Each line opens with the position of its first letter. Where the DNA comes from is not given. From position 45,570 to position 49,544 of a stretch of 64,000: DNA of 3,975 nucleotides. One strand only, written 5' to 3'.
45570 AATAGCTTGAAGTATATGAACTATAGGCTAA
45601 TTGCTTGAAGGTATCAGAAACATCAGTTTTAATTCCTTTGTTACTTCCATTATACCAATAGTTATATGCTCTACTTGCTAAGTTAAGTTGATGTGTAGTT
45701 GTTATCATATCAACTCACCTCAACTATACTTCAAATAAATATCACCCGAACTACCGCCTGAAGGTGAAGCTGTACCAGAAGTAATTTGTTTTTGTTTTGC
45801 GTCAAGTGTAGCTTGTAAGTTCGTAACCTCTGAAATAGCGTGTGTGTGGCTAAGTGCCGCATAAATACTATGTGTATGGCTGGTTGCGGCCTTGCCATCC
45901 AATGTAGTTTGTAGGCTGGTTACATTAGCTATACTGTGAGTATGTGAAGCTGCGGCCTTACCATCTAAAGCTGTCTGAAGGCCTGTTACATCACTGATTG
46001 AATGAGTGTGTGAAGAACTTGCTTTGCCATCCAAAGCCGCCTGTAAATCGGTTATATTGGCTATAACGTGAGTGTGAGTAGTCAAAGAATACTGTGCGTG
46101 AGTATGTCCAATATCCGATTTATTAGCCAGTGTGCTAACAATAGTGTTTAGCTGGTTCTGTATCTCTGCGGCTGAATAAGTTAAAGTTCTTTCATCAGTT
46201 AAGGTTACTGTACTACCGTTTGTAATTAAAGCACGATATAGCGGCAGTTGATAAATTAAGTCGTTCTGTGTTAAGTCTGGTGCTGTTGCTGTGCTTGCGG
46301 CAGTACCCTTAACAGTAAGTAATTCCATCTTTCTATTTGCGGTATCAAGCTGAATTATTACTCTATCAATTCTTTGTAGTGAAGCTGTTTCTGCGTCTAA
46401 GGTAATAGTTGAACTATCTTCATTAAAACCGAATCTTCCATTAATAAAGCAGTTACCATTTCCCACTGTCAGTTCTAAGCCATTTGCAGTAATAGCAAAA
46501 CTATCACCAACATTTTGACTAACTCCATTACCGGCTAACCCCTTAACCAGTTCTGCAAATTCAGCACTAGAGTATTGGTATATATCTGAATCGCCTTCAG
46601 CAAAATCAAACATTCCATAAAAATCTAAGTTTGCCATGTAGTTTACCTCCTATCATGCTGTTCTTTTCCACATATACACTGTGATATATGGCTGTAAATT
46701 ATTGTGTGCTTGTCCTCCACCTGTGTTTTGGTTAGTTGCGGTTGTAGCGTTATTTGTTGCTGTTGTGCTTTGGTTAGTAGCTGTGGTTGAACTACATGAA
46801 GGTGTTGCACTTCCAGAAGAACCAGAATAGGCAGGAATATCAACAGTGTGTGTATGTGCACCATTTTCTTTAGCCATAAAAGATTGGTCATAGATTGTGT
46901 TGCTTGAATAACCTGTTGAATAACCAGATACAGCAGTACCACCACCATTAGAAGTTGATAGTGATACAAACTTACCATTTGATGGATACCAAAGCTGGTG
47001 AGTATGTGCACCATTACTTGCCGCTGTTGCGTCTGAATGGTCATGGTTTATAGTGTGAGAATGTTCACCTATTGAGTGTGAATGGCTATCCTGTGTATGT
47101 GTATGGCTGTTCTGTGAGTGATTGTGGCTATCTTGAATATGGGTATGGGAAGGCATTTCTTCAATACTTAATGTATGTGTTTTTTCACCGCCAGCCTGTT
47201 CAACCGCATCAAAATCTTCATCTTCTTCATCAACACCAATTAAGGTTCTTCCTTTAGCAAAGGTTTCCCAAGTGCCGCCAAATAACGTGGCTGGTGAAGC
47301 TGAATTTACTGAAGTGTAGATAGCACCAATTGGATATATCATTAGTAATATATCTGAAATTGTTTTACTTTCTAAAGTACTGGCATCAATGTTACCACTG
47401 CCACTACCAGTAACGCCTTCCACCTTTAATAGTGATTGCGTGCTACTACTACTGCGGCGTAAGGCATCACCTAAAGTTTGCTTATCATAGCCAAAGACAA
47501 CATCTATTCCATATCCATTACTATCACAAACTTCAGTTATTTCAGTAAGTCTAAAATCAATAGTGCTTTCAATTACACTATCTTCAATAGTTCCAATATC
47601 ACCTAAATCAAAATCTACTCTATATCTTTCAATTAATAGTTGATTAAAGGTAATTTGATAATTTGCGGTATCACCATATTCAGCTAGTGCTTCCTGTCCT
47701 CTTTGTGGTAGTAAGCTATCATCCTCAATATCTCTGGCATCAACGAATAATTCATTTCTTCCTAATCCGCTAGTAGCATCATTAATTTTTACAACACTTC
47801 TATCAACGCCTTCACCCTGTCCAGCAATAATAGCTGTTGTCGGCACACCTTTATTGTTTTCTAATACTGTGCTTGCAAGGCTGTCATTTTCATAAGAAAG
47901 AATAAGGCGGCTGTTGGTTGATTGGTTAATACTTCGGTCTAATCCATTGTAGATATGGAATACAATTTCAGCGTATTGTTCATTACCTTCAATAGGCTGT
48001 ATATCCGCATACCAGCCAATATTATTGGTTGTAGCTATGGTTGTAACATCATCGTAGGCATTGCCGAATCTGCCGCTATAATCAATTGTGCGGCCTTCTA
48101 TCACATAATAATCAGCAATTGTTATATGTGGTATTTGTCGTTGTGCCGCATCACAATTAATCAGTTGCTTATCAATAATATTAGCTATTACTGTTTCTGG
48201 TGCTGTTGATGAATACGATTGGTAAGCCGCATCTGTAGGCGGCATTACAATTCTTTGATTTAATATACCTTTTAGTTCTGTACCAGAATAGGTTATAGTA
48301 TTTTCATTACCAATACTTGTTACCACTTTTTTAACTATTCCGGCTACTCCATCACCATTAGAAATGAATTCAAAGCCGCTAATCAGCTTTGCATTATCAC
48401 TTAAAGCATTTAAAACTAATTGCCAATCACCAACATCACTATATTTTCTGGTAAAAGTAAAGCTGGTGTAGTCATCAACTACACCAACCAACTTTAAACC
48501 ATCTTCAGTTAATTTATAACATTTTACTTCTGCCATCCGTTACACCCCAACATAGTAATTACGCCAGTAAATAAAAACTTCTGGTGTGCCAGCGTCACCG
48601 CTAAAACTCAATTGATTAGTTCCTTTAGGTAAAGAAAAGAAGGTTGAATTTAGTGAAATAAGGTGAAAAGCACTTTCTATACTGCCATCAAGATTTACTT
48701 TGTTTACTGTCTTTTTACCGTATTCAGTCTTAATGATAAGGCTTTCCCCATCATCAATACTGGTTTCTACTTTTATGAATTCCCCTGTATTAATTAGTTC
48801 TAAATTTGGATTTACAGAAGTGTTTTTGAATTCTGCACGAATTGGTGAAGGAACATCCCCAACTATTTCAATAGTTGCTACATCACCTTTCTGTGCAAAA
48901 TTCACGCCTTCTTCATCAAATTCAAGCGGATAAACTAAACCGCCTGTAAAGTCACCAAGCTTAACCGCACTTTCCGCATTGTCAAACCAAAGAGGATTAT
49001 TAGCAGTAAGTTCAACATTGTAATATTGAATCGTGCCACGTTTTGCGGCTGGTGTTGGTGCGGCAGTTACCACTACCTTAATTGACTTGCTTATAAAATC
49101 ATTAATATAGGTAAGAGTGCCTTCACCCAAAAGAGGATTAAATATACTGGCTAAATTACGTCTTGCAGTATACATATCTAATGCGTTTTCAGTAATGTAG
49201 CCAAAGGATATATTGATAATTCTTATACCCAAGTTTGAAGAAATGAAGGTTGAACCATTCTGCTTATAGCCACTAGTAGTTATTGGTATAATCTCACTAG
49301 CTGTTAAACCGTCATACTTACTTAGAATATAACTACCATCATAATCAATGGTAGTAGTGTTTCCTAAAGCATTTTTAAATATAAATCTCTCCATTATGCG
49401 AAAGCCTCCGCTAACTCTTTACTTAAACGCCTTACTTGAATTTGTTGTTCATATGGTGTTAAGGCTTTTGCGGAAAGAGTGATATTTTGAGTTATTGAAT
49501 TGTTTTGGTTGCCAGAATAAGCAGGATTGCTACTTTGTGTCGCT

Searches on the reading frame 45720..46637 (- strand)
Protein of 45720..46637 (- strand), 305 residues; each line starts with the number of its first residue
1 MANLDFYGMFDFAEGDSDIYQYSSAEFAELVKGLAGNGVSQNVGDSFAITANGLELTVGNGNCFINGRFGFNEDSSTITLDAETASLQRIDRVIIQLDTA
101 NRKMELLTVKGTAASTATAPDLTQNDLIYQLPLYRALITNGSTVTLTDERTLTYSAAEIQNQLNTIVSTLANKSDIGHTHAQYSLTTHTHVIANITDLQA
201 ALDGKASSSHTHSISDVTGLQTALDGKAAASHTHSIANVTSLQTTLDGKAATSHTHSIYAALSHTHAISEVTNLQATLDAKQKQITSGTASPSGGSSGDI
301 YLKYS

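Call 6: search_protein_families(library=pfam, proteins=[window:45720-46637:-])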
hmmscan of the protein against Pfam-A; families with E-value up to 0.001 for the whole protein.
window:45720-46637:- (305 aa): 1 family
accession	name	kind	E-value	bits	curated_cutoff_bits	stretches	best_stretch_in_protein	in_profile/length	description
PF12789.12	PTR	-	1.6e-39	134.2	27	3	182-240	1-59/60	Phage tail repeat like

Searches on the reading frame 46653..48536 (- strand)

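Call 6: search_protein_families(library=pfam, proteins=[window:46653-48536:-])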
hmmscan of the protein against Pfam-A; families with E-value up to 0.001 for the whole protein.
window:46653-48536:- (627 aa): 2 families
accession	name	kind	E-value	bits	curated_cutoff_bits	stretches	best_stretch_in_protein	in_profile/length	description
PF14594.13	Sipho_Gp37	-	8e-56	190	26.2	1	12-350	7-370/370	Siphovirus ReqiPepy6 Gp37-like protein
PF21939.1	Gp10_C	-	3.5e-30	106.2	27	2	397-499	2-119/139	Baseplate structural protein Gp10, C-terminal domain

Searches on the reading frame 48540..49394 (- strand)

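Call 6: search_protein_families(library=pfam, proteins=[window:48540-49394:-])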
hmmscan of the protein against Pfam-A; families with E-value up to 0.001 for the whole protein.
window:48540-49394:- (284 aa): 2 families
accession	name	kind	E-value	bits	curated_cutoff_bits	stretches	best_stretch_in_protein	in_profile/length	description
PF22768.1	SPP1_Dit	-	2.1e-13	50.7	25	1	180-281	3-97/97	Siphovirus-type tail component, C-terminal domain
PF05709.17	Sipho_tail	-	8.1e-13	49.1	24.2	1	21-127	13-114/118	Phage tail protein RIFT-related domain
